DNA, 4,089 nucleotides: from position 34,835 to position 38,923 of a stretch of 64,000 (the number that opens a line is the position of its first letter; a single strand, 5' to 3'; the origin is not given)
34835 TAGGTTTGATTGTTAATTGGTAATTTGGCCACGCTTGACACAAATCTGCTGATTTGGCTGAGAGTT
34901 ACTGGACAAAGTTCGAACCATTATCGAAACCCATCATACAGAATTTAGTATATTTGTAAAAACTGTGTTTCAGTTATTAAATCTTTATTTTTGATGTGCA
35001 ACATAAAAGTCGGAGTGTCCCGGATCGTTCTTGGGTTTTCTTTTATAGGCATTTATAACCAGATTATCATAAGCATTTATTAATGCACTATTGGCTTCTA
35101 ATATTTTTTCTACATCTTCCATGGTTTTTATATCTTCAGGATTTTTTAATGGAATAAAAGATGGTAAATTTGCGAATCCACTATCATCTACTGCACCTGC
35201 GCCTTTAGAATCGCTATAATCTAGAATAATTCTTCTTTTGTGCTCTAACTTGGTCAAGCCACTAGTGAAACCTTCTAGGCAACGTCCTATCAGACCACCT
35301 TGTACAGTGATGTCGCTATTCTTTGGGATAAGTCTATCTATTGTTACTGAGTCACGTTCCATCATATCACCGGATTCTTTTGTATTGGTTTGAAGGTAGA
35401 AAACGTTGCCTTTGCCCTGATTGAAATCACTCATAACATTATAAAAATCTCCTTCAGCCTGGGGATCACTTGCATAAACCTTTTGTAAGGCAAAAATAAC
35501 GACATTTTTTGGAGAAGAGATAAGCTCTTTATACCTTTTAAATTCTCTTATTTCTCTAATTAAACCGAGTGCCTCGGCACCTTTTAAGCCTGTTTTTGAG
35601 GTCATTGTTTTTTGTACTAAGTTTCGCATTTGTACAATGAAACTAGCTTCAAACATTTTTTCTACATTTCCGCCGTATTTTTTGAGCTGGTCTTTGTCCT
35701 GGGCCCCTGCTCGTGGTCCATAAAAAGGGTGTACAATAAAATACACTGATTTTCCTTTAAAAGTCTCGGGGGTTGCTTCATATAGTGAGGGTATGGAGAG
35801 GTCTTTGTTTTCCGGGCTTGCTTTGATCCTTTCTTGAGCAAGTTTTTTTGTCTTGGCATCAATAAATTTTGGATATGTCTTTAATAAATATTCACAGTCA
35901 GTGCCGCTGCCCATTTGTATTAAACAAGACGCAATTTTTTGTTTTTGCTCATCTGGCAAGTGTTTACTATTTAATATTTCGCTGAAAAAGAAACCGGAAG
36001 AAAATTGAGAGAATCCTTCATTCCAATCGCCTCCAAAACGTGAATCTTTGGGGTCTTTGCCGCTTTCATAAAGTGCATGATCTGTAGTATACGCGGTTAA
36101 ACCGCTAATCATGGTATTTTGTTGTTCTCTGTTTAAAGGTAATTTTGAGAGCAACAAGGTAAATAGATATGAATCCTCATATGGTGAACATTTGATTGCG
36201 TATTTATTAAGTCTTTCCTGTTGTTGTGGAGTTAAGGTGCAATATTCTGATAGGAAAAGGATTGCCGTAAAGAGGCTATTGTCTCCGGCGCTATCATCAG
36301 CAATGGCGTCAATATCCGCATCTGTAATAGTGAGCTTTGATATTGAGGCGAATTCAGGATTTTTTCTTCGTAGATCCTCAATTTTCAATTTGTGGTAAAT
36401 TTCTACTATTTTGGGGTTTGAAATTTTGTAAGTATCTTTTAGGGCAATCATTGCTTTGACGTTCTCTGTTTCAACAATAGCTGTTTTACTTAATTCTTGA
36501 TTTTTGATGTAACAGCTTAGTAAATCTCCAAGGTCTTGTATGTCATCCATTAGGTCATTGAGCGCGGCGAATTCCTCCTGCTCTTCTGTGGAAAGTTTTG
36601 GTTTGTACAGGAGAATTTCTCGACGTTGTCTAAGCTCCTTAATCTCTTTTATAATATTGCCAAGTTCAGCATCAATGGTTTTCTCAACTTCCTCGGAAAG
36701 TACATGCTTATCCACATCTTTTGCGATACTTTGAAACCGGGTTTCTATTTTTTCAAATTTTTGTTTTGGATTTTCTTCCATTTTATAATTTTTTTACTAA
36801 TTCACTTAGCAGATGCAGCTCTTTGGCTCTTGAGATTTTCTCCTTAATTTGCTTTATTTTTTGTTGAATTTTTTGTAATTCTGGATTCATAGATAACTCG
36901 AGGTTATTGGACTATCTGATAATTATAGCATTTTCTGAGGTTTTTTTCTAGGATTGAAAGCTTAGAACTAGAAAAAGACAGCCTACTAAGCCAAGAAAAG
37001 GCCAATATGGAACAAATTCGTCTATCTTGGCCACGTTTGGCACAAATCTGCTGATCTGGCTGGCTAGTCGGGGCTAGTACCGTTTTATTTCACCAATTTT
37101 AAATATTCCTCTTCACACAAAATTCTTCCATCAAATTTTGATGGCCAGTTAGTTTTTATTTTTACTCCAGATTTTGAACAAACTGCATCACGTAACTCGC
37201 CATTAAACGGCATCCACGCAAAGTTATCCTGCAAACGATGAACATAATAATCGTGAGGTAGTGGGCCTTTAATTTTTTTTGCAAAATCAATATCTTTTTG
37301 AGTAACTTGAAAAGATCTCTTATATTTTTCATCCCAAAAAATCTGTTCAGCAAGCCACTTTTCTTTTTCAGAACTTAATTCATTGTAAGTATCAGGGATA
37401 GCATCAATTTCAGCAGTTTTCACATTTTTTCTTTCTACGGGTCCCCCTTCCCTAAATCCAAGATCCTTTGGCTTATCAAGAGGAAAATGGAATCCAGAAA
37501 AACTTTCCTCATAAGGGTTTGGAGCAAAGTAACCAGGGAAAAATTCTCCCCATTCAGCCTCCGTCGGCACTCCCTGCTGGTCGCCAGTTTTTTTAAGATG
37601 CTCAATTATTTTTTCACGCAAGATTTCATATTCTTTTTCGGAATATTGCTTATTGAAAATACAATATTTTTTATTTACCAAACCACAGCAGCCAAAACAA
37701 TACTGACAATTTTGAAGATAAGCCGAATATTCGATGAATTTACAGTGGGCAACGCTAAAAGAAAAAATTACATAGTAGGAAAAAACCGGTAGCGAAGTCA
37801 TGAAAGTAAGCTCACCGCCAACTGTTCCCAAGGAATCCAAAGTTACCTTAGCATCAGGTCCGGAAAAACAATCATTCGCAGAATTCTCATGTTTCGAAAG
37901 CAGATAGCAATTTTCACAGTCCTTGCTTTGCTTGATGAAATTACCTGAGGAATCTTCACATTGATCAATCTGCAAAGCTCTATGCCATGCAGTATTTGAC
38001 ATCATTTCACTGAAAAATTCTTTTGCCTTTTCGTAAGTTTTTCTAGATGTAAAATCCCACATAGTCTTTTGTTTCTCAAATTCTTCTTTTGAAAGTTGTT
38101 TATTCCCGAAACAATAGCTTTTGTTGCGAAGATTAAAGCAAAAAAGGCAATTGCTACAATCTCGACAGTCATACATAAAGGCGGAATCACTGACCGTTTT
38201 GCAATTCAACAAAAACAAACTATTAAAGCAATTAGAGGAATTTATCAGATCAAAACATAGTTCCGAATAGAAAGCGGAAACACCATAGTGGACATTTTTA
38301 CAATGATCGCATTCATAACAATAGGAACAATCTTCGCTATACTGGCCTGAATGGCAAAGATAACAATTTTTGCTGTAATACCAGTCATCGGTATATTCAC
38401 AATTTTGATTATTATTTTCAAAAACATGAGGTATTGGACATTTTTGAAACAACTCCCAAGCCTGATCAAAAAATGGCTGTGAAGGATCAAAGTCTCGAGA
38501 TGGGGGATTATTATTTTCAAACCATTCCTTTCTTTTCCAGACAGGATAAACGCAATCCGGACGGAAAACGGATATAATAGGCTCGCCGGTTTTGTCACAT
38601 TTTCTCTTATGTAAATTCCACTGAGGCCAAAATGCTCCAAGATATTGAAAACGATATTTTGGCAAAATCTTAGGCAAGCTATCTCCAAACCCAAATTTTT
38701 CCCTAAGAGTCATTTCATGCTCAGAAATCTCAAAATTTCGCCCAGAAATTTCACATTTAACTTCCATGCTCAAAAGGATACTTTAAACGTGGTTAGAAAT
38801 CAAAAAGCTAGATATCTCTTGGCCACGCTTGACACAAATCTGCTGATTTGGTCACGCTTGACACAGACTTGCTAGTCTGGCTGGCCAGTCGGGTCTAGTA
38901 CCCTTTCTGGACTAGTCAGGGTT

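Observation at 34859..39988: Four copies of a ~55-nt structured element with compensatory stem changes, confined to a minus-strand gene run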

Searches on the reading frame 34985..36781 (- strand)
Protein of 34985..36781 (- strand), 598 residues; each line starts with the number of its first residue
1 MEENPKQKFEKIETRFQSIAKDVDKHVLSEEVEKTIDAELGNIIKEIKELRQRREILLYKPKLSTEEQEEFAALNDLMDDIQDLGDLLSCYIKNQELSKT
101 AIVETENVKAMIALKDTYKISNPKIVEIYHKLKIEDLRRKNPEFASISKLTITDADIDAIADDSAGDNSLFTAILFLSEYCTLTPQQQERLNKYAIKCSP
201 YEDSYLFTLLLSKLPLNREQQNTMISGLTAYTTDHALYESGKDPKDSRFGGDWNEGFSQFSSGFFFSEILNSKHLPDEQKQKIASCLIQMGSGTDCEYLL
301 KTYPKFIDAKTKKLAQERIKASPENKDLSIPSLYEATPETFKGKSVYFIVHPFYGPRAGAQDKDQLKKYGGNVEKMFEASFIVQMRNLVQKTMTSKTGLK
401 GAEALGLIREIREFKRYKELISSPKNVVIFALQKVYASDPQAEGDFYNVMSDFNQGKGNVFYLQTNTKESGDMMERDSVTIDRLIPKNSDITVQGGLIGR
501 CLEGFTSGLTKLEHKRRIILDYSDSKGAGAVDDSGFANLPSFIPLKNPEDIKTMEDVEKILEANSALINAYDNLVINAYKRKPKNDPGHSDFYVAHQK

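Call 8: search_protein_families(library=pfam, proteins=[window:34985-36781:-], max_evalue=0.01)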
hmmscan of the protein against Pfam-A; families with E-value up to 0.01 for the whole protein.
window:34985-36781:- (598 aa): 0 families

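Call 12: find_encoding_contigs(protein=window:34985-36781:-, flank=10000, max_places=6)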
Protein window:34985-36781:- (598 aa): 6 contigs read that carry it; 3 places shown.
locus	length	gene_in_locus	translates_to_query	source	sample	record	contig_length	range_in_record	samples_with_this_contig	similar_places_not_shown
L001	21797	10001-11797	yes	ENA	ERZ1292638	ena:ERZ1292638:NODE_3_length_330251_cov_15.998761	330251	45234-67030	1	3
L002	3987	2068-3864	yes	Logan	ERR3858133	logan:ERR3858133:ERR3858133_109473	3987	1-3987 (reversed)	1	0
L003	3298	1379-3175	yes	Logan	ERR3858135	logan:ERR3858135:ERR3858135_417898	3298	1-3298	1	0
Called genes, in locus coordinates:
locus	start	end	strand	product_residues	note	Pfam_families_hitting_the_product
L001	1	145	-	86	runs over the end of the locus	PF04221:RelB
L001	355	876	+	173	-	PF19480:DUF6016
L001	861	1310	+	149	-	PF09966:DUF2200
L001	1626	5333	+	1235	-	PF00176:SNF2-rel_dom, PF00270:DEAD, PF04851:ResIII, PF00271:Helicase_C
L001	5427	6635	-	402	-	-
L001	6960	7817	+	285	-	PF04383:KilA-N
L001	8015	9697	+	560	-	-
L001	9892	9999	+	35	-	-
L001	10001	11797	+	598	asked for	-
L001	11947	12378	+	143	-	PF00903:Glyoxalase, PF06983:3-dmu-9_3-mt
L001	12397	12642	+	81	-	-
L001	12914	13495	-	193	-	PF00625:Guanylate_kin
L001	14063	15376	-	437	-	-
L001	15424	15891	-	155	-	PF00436:SSB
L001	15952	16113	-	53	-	-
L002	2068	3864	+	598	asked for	-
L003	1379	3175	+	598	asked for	-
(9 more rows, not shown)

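Call 25: search_protein_families(library=padloc, proteins=[window:34985-36781:-], max_evalue=0.01)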
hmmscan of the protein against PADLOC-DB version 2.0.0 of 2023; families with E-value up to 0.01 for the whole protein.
window:34985-36781:- (598 aa): 0 families

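Call 26: search_protein_families(library=ncbifam, proteins=[window:34985-36781:-], max_evalue=0.01)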
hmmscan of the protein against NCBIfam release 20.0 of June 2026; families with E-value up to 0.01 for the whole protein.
window:34985-36781:- (598 aa): 0 families

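Call 27: search_protein_families(library=phrogs, proteins=[window:34985-36781:-], max_evalue=0.01)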
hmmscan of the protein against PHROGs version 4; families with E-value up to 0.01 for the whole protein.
window:34985-36781:- (598 aa): 0 families

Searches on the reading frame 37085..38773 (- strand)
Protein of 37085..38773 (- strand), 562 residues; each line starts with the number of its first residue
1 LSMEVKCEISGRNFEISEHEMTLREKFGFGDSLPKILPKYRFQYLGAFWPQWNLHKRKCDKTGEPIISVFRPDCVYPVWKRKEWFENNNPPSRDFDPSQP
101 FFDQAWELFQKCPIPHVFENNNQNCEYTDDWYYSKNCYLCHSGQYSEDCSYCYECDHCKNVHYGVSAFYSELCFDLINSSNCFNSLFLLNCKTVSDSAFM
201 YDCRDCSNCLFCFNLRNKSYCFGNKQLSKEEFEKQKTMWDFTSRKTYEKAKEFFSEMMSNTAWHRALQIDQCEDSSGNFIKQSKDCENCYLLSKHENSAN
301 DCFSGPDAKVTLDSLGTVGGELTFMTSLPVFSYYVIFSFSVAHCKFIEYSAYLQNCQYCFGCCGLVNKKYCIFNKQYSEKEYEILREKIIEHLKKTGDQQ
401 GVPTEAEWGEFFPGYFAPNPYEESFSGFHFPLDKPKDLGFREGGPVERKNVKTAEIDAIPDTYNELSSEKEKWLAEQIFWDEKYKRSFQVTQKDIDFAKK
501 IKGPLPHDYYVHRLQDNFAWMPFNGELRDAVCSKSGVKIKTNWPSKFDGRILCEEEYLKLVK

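Call 8: search_protein_families(library=pfam, proteins=[window:37085-38773:-], max_evalue=0.01)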
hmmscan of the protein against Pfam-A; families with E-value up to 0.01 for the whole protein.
window:37085-38773:- (562 aa): 0 families

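Call 25: search_protein_families(library=padloc, proteins=[window:37085-38767:-], max_evalue=0.01)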
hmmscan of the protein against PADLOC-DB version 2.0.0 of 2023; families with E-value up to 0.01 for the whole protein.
window:37085-38767:- (560 aa): 0 families

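Call 26: search_protein_families(library=ncbifam, proteins=[window:37085-38767:-], max_evalue=0.01)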
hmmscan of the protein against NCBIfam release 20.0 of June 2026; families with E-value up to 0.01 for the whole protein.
window:37085-38767:- (560 aa): 0 families

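Call 27: search_protein_families(library=phrogs, proteins=[window:37085-38767:-], max_evalue=0.01)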
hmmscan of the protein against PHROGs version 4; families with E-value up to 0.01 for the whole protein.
window:37085-38767:- (560 aa): 1 family
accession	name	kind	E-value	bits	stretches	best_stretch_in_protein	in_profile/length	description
phrog_15341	-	unknown function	0.0032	17.9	1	122-300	44-214/276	-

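Call 29: find_homologous_proteins(query=window:37085-38767:-)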
Query window:37085-38767:- (560 aa): 1943 proteins with E <= 0.001 among 5097 candidates; the best 120 are listed.
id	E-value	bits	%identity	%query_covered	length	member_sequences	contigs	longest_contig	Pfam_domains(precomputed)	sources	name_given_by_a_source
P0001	0.0e+0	1173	86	100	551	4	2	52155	-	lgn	-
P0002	0.0e+0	1135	84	100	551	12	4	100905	-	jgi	-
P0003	0.0e+0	1128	84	100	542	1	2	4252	-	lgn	-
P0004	0.0e+0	1112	82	100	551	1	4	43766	-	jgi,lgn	-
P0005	0.0e+0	1110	81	100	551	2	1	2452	-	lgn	-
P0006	0.0e+0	1098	80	100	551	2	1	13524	-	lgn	-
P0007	0.0e+0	1087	80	100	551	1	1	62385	-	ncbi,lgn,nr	ncbi:MAG: hypothetical protein NTX63_00590 [Candidatus Peregrinibacteria bacterium]|nr:hypothetical 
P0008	0.0e+0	1072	78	100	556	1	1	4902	-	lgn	-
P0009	0.0e+0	1066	78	100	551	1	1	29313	-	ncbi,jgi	ncbi:MAG: hypothetical protein WC285_01025 [Candidatus Gracilibacteria bacterium]|jgi:hypothetical p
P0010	0.0e+0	1046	76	100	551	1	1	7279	-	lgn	-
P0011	0.0e+0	1039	75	100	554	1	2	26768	-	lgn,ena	-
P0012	0.0e+0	1027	76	99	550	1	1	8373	-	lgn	-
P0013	6.6e-276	935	69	100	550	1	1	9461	-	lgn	-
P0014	2.0e-272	923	69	100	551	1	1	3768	-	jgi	jgi:hypothetical protein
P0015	1.2e-269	914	69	98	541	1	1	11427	-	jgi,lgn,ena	-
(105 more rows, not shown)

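Call 30: find_encoding_contigs(protein=P0001, flank=10000, max_places=3)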
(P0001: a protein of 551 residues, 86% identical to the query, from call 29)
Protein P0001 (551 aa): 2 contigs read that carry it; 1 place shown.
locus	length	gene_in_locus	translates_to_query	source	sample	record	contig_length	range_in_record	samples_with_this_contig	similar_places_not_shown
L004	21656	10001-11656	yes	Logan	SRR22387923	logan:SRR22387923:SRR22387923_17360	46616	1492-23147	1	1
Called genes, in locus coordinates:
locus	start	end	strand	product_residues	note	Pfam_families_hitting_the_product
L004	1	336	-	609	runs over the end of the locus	?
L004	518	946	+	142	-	PF01475:FUR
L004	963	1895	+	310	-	PF01297:ZnuA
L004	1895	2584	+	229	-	PF02463:SMC_N (faint), PF09818:ABC_ATPase (faint), PF00005:ABC_tran, PF13304:AAA_21 (weak)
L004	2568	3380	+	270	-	PF00950:ABC-3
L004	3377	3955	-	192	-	PF00881:Nitroreductase, PF14512:TM1586_NiRdase (faint), PF00881:Nitroreductase (weak)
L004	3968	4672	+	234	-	PF00027:cNMP_binding, PF13545:HTH_Crp_2, PF04545:Sigma70_r4 (faint), PF13384:HTH_23 (weak), PF00325:Crp, PF13412:HTH_24 (weak)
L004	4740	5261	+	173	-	PF00085:Thioredoxin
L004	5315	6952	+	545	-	PF02683:DsbD_TM (weak), PF11376:DUF3179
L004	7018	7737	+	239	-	-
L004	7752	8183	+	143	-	PF10604:Polyketide_cyc2 (weak)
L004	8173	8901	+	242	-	-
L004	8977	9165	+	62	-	-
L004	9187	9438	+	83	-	PF05768:Glrx-like (faint), PF00462:Glutaredoxin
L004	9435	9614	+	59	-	-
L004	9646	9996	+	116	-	-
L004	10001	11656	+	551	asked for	-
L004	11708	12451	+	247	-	PF18728:HEPN_AbiV (faint)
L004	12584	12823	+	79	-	-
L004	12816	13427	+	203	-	-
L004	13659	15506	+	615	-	PF00291:PALP, PF08502:LeuA_dimer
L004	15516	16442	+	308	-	PF01063:Aminotran_4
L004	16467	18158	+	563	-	PF00920:ILVD_EDD_N, PF24877:ILV_EDD_C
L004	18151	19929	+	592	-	PF02776:TPP_enzyme_N, PF00205:TPP_enzyme_M, PF02775:TPP_enzyme_C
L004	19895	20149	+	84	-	PF13291:ACT_4, PF01842:ACT, PF22629:ACT_AHAS_ss, PF13710:ACT_5 (faint)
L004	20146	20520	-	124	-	PF01042:Ribonuc_L-PSP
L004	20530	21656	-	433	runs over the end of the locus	PF01336:tRNA_anti-codon, PF00152:tRNA-synt_2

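Call 31: find_encoding_contigs(protein=P0002, flank=10000, max_places=3)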
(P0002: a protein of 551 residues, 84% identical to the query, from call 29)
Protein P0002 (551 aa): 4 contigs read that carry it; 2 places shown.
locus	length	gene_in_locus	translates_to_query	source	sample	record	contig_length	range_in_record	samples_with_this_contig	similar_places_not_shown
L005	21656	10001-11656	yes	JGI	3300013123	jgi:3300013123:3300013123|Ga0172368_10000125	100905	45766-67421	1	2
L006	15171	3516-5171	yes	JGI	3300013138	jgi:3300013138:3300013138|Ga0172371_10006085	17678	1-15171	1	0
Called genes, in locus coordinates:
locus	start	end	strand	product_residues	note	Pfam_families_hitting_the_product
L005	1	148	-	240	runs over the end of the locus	-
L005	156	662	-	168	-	PF18967:PycTM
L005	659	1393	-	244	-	PF00211:Guanylate_cyc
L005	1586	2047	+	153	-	-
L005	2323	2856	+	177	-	PF01058:Oxidored_q6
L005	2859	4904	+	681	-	PF00361:Proton_antipo_M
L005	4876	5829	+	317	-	PF00146:NADHdh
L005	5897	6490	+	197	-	-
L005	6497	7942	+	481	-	PF00361:Proton_antipo_M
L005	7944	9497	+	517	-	PF00329:Complex1_30kDa, PF00346:Complex1_49kDa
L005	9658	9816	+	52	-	PF09932:DUF2164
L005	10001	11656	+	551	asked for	-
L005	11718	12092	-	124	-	PF13682:CZB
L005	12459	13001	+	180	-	PF00719:Pyrophosphatase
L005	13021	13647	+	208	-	-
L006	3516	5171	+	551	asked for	-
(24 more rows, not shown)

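Call 32: find_encoding_contigs(protein=P0007, flank=10000, max_places=3)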
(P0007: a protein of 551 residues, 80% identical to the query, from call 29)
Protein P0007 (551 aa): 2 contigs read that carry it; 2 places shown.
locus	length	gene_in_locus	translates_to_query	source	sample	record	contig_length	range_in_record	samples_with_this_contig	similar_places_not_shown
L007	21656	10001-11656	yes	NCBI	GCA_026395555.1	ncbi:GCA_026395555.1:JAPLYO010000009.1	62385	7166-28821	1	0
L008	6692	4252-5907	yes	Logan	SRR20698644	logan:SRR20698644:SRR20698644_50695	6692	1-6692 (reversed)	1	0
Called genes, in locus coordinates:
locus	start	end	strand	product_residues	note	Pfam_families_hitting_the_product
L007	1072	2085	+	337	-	PF13489:Methyltransf_23 (weak), PF08241:Methyltransf_11, PF08242:Methyltransf_12, PF13649:Methyltransf_25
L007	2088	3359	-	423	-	PF01170:UPF0020 (weak)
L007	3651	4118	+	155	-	PF00436:SSB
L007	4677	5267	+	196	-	PF00625:Guanylate_kin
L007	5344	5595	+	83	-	-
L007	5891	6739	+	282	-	-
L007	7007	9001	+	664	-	-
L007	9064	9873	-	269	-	-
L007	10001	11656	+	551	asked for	-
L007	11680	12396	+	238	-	PF08713:DNA_alkylation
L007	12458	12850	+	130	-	PF00903:Glyoxalase, PF22677:Ble-like_N (weak)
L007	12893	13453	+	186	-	PF14066:DUF4256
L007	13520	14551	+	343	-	PF02661:Fic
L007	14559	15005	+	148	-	-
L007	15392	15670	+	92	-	PF04221:RelB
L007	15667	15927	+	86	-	PF05016:ParE_toxin (weak), PF15738:YafQ_toxin, PF15781:ParE-like_toxin (weak)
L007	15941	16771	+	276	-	PF02900:LigB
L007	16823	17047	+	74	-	PF18893:DUF5652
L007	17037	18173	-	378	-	-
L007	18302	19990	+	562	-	-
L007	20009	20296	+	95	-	-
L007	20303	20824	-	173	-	-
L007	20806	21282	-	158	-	PF03073:TspO_MBR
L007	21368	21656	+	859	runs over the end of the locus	PF00690:Cation_ATPase_N, PF00122:E1-E2_ATPase, PF00702:Hydrolase, PF13246:Cation_ATPase, PF00689:Cation_ATPase_C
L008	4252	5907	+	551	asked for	-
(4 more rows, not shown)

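Call 70: find_encoding_contigs(protein=P0004, flank=10000, max_places=3)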
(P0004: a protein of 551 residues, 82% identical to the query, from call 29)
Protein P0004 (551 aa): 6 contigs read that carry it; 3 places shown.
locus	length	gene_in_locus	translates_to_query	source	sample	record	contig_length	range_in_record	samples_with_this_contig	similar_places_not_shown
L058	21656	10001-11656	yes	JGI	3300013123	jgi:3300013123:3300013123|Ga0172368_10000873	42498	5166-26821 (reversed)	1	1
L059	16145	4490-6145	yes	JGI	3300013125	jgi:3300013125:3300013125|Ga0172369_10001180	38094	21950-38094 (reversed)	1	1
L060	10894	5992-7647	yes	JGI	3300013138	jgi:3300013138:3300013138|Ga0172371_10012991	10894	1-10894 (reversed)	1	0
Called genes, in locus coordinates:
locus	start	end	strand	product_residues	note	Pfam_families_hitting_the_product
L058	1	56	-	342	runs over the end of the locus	PF13439:Glyco_transf_4, PF00534:Glycos_transf_1, PF13692:Glyco_trans_1_4, PF20706:GT4-conflict (weak)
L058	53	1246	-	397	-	PF01555:N6_N4_Mtase (weak), PF01170:UPF0020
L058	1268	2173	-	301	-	PF01875:Memo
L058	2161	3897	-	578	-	-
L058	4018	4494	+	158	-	PF00436:SSB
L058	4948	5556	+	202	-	PF00625:Guanylate_kin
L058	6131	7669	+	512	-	PF00078:RVT_1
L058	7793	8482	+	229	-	-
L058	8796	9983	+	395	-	PF01595:CNNM, PF00571:CBS, PF03471:CorC_HlyC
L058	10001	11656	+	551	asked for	-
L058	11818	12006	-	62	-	-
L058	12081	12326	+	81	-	PF18893:DUF5652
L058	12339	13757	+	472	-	PF01554:MatE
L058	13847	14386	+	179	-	PF00719:Pyrophosphatase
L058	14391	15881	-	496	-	PF03193:RsgA_GTPase (faint), PF00005:ABC_tran, PF02463:SMC_N (weak), PF13401:AAA_22 (faint), PF13555:AAA_29 (faint), PF01926:MMR_HSR1 (faint), PF13304:AAA_21 (weak), PF00005:ABC_tran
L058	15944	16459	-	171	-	PF01569:PAP2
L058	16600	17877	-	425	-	PF01168:Ala_racemase_N, PF02784:Orn_Arg_deC_N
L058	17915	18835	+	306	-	-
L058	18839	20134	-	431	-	PF02655:ATP-grasp_3 (faint), PF01071:GARS_A (faint), PF02222:ATP-grasp (weak), PF13535:ATP-grasp_4, PF18603:LAL_C2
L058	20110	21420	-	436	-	PF02655:ATP-grasp_3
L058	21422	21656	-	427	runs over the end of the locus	PF01071:GARS_A (faint), PF08443:RimK (weak), PF02222:ATP-grasp (weak), PF13535:ATP-grasp_4, PF02655:ATP-grasp_3 (weak), PF18603:LAL_C2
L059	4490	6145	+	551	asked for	-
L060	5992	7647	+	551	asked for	-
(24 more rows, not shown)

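Call 71: find_encoding_contigs(protein=P0003, flank=10000, max_places=3)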
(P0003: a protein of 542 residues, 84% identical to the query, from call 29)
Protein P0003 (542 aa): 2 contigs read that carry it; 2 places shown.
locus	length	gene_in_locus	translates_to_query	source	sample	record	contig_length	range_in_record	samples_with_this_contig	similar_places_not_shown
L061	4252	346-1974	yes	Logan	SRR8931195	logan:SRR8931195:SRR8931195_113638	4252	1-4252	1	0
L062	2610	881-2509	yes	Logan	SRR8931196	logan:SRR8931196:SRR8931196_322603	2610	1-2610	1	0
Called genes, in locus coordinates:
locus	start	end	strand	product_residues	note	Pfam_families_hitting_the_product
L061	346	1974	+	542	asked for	-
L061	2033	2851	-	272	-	-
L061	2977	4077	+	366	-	PF00459:Inositol_P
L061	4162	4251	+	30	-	?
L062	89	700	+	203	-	PF09335:VTT_dom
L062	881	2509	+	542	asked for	-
